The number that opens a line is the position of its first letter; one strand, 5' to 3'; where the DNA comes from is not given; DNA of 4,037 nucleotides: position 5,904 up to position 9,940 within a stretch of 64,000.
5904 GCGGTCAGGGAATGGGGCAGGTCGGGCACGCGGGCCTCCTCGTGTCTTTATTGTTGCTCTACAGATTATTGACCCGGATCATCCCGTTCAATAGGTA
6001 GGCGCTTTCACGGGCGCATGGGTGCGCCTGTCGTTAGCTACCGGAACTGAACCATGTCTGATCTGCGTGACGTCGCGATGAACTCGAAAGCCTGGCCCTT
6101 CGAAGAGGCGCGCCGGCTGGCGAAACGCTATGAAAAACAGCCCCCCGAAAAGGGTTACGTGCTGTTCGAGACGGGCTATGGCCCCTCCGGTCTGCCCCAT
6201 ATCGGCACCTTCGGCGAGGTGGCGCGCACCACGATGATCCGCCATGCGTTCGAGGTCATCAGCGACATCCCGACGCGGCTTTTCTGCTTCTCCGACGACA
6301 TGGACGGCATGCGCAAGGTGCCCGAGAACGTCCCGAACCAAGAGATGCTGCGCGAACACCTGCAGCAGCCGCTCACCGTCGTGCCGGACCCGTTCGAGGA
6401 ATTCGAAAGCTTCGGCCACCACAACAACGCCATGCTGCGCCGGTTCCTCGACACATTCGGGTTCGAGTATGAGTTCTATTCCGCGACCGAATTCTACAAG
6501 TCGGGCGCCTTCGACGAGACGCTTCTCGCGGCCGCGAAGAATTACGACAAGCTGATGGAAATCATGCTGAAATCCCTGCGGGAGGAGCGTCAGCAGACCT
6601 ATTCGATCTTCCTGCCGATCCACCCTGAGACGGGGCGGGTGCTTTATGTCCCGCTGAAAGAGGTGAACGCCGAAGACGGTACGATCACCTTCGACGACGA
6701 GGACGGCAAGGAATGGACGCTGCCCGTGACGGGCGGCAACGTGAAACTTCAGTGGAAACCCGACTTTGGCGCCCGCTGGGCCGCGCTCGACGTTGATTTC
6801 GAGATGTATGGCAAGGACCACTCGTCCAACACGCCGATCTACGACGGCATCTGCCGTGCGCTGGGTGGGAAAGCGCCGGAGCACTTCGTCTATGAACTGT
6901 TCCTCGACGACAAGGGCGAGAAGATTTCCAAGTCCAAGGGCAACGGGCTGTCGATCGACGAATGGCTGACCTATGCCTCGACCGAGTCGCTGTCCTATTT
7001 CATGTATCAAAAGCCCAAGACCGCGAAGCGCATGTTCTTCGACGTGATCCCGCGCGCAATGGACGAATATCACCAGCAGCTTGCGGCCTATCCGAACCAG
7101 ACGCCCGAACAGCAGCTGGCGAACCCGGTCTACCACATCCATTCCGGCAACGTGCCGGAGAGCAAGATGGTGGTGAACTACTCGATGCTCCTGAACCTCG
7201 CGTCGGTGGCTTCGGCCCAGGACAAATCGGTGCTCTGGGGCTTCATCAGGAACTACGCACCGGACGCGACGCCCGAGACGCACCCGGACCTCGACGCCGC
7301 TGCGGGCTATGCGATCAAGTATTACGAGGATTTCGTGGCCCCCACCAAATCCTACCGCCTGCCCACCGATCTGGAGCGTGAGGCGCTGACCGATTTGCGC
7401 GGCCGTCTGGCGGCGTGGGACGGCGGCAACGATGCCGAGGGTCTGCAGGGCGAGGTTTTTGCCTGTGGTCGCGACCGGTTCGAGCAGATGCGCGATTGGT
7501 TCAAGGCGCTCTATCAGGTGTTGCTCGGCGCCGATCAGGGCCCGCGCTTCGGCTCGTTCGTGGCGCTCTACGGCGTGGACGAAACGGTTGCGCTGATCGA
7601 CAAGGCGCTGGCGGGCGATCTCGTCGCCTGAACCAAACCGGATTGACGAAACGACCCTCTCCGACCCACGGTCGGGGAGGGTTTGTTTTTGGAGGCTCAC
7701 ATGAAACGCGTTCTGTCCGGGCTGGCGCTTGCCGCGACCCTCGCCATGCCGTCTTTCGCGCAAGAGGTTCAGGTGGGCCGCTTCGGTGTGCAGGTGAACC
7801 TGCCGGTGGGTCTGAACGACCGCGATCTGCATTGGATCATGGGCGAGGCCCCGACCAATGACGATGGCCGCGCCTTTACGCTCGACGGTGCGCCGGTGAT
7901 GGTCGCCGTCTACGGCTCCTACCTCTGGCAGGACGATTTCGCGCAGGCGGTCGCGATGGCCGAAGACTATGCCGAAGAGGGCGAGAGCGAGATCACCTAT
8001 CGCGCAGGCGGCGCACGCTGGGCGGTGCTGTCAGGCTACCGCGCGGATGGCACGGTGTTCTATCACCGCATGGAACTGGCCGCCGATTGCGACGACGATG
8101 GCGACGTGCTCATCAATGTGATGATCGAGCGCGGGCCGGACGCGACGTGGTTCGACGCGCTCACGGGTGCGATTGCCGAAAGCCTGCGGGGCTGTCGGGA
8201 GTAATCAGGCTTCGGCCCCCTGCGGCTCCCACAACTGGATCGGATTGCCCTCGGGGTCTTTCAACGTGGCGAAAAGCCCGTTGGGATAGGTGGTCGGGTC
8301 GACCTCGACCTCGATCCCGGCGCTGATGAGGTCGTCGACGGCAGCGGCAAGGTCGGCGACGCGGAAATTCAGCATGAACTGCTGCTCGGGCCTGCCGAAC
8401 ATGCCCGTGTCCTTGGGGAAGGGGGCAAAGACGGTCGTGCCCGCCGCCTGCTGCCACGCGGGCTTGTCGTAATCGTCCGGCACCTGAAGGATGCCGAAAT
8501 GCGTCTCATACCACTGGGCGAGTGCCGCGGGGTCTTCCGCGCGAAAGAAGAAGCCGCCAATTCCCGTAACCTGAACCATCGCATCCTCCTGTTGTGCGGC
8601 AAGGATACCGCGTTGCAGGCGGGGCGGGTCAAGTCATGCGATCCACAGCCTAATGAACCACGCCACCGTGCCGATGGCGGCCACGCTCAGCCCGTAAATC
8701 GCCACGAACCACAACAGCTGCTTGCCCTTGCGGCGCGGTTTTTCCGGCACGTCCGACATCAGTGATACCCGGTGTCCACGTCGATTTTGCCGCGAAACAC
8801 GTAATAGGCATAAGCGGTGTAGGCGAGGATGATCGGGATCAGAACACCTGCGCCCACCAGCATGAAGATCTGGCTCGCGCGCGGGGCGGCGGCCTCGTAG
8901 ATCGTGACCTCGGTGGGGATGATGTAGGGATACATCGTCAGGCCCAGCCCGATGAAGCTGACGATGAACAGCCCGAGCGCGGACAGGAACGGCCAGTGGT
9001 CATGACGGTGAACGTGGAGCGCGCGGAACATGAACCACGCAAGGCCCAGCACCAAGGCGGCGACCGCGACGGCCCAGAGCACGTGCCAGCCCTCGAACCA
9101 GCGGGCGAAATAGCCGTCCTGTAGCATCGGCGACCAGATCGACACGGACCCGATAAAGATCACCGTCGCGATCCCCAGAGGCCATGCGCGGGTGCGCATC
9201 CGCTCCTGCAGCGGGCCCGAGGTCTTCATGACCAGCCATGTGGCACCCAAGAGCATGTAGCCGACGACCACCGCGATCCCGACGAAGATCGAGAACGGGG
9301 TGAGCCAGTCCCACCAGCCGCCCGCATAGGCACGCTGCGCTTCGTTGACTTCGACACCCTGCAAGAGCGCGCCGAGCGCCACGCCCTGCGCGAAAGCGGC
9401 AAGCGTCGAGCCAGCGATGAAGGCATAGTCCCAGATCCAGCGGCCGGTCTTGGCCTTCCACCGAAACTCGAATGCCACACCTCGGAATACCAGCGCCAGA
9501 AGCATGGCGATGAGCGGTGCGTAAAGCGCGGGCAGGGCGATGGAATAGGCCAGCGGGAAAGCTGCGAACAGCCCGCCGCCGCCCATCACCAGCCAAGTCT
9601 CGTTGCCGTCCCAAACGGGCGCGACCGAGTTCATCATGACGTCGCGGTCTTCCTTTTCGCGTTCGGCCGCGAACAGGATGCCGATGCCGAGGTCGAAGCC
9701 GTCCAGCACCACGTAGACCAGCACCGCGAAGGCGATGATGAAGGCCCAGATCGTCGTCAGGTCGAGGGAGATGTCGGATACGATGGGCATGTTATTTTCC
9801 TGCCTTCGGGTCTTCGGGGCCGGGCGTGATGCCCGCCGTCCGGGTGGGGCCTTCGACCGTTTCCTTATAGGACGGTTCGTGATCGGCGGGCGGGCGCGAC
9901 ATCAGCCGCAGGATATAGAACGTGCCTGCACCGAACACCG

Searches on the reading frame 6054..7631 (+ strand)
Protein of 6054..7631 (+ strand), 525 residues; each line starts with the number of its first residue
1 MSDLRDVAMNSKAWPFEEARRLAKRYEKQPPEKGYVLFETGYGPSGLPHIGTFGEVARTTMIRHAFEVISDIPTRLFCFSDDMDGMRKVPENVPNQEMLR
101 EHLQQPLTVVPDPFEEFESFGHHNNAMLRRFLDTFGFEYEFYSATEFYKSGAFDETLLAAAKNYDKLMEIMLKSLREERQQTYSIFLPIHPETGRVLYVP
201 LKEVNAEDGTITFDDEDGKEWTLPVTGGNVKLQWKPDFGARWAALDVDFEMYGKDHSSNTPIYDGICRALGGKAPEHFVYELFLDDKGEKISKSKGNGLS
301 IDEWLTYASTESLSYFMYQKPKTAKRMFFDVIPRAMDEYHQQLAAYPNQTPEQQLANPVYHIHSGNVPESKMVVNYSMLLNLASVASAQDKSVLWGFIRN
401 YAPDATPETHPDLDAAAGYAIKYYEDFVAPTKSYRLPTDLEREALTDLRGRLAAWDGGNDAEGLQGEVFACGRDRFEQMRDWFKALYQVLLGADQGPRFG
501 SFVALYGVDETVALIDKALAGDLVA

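Call 63: search_protein_families(library=pfam, proteins=[window:6054-7631:+], max_evalue=0.001)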
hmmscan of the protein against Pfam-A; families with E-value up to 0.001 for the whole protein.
window:6054-7631:+ (525 aa): 3 families
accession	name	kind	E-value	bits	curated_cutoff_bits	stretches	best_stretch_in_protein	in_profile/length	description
PF01921.24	tRNA-synt_1f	-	4.7e-136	453.9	27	1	12-365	1-359/360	tRNA synthetases class I (K)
PF09334.17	tRNA-synt_1g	-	0.00026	20.3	20.1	1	253-325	289-362/391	tRNA synthetases class I (M)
PF00579.31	tRNA-synt_1b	-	0.00031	20.6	21.1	0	242-320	146-223/292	tRNA synthetases class I (W and Y)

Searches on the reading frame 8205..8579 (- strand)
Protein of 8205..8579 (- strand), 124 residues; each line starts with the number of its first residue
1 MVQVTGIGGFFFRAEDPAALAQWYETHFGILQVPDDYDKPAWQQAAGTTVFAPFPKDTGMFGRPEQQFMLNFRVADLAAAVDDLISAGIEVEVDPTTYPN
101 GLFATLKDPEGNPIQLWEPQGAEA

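Call 63: search_protein_families(library=pfam, proteins=[window:8205-8579:-], max_evalue=0.001)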
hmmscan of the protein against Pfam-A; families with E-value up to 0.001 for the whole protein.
window:8205-8579:- (124 aa): 2 families
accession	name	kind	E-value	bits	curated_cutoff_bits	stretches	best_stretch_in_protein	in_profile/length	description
PF18029.7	Glyoxalase_6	-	3.6e-11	44.1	23.6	1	11-116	3-105/106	Glyoxalase-like domain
PF00903.31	Glyoxalase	-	4.8e-09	37.1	20.6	1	10-116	5-121/121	Glyoxalase/Bleomycin resistance protein/Dioxygenase superfamily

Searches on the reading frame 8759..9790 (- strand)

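Call 5: search_protein_families(library=pfam, proteins=[window:8759-9790:-], max_evalue=0.01)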
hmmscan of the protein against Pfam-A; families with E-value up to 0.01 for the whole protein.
window:8759-9790:- (343 aa): 1 family
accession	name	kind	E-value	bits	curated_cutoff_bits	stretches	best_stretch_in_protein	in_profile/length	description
PF02322.20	Cyt_bd_oxida_II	-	5.3e-102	341.7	35.6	1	11-332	1-302/302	Cytochrome bd terminal oxidase subunit II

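Call 6: search_protein_families(library=ncbifam, proteins=[window:8759-9790:-], max_evalue=0.01)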
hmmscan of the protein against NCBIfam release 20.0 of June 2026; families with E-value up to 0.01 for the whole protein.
window:8759-9790:- (343 aa): 3 families
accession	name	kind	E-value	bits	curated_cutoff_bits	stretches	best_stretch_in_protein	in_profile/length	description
TIGR00203.1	cydB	equivalog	7.4e-59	199.8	117.3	2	11-230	7-232/378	cytochrome d ubiquinol oxidase subunit II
NF011579.0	PRK15003.1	equivalog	7.2e-46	157.1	718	2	11-228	7-230/379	cytochrome d ubiquinol oxidase subunit II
NF011602.0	PRK15028.1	equivalog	1.7e-41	142.9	681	2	11-202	7-204/378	cytochrome d ubiquinol oxidase subunit II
